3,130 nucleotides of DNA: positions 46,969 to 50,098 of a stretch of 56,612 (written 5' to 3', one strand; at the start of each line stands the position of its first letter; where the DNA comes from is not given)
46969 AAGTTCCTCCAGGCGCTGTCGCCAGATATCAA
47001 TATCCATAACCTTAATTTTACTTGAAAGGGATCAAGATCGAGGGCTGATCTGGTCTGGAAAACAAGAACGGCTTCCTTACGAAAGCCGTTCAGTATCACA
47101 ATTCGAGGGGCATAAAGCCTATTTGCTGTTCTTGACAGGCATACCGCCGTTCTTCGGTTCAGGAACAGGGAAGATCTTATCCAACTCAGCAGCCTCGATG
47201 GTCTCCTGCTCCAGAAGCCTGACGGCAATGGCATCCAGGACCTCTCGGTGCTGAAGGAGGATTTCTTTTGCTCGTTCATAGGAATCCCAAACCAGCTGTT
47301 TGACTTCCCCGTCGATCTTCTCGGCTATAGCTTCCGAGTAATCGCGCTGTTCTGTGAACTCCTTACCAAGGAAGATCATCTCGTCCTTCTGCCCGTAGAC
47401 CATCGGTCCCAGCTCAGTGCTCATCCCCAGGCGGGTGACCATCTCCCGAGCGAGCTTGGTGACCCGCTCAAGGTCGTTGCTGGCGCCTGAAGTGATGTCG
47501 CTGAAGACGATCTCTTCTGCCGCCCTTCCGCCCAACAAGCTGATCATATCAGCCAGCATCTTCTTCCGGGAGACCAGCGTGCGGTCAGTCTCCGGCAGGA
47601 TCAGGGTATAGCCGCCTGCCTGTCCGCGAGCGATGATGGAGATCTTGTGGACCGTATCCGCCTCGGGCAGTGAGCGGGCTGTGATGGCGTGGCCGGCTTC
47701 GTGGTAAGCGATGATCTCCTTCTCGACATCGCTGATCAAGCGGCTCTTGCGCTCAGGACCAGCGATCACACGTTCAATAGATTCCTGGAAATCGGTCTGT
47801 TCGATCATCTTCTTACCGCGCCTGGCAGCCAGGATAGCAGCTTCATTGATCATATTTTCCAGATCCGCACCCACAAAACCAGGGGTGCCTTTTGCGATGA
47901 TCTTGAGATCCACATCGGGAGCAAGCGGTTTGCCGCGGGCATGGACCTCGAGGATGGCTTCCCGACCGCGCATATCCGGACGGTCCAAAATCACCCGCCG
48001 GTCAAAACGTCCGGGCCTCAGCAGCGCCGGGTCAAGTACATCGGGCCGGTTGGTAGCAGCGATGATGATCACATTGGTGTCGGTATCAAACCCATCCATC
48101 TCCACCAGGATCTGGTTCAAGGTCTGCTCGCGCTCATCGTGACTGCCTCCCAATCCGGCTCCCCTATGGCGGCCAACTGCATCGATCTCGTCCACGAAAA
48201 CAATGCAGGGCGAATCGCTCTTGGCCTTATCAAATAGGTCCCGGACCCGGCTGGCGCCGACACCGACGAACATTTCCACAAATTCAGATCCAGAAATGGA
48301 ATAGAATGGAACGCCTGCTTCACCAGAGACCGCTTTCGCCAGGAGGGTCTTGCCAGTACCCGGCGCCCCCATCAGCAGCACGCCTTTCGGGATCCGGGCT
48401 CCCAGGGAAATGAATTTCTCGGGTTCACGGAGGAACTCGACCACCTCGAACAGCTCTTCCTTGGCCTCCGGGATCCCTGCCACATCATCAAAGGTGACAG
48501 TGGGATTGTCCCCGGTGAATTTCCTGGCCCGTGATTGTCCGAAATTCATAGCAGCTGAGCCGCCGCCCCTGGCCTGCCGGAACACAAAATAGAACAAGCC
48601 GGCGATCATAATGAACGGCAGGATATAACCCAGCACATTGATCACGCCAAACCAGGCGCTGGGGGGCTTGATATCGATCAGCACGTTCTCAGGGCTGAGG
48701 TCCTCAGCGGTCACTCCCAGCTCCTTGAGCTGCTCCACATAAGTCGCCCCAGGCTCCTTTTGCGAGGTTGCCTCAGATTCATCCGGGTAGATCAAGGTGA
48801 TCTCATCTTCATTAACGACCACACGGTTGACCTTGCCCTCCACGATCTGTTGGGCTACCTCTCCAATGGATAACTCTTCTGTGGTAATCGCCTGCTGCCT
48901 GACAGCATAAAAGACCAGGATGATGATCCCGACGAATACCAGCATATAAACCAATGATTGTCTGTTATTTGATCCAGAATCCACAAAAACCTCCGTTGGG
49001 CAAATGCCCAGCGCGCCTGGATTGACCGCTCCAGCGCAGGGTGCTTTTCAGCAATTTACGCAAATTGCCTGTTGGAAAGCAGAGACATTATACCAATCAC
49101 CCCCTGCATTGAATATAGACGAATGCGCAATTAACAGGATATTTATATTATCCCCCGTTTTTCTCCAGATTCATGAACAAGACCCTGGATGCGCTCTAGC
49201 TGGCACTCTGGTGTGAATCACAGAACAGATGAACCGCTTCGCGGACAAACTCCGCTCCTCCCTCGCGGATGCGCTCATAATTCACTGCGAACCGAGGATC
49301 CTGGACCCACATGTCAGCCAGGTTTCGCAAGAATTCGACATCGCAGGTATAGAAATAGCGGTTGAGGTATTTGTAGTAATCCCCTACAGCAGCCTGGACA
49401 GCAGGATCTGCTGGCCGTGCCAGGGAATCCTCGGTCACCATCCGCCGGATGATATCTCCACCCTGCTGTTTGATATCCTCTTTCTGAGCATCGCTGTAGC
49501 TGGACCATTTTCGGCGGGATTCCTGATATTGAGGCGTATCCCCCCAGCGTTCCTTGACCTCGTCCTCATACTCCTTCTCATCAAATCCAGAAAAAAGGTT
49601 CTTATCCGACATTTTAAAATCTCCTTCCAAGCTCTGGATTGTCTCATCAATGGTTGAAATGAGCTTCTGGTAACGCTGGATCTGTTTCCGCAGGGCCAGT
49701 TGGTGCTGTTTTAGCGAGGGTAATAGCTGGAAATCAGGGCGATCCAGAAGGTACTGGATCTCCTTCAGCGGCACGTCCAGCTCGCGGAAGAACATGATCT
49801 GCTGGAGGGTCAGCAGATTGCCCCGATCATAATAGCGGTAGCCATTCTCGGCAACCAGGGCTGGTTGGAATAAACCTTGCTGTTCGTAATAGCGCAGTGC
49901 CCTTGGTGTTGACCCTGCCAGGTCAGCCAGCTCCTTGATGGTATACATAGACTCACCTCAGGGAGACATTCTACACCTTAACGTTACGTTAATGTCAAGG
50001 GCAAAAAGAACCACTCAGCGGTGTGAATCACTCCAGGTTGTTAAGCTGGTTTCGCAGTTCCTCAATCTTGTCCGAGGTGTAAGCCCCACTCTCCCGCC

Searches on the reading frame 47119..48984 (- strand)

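Call 7: search_protein_families(library=pfam, proteins=[window:47119-48984:-])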
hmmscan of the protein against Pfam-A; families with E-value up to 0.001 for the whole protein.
window:47119-48984:- (621 aa): 6 families
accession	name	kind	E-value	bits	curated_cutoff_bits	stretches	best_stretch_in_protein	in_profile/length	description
PF01434.24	Peptidase_M41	-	5.8e-70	235.5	29.9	1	416-604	2-191/191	Peptidase family M41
PF00004.35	AAA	-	2.1e-44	151.6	21.2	1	202-333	1-129/131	ATPase family associated with various cellular activities (AAA)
PF17862.7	AAA_lid_3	-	2.3e-15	56.3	27.2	1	357-401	1-45/45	AAA+ lid domain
PF06480.20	FtsH_ext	-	2.1e-06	28.3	25.5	1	11-91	2-96/103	FtsH Extracellular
PF06068.19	TIP49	-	2.5e-05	24.1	23.8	1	200-236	51-89/347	TIP49 P-loop domain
PF07728.20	AAA_5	-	7.2e-05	23.2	22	1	201-323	1-137/139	AAA domain (dynein-related subfamily)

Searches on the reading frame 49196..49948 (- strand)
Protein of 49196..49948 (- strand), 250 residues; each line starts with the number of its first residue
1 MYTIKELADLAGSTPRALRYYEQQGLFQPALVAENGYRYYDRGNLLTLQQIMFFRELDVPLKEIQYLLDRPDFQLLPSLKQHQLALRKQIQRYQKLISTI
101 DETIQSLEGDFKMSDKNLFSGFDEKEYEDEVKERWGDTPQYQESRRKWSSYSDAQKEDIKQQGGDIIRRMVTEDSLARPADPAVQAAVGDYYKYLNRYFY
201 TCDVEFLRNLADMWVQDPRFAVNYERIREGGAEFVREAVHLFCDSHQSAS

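Call 7: search_protein_families(library=pfam, proteins=[window:49196-49948:-])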
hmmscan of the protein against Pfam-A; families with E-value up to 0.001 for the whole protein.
window:49196-49948:- (250 aa): 4 families
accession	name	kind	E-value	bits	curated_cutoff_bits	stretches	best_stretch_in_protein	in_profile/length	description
PF07739.18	TipAS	-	3.2e-32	111.9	23.8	1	127-241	1-116/117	TipAS antibiotic-recognition domain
PF13411.12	MerR_1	-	1.6e-17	63.8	21.6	1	2-69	1-67/69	MerR HTH family regulatory protein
PF00376.29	MerR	-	2.3e-13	50.1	28.2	1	3-40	1-38/38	MerR family regulatory protein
PF09278.17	MerR-DNA-bind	-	0.00042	21.3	25.4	1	47-102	3-64/65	MerR, DNA binding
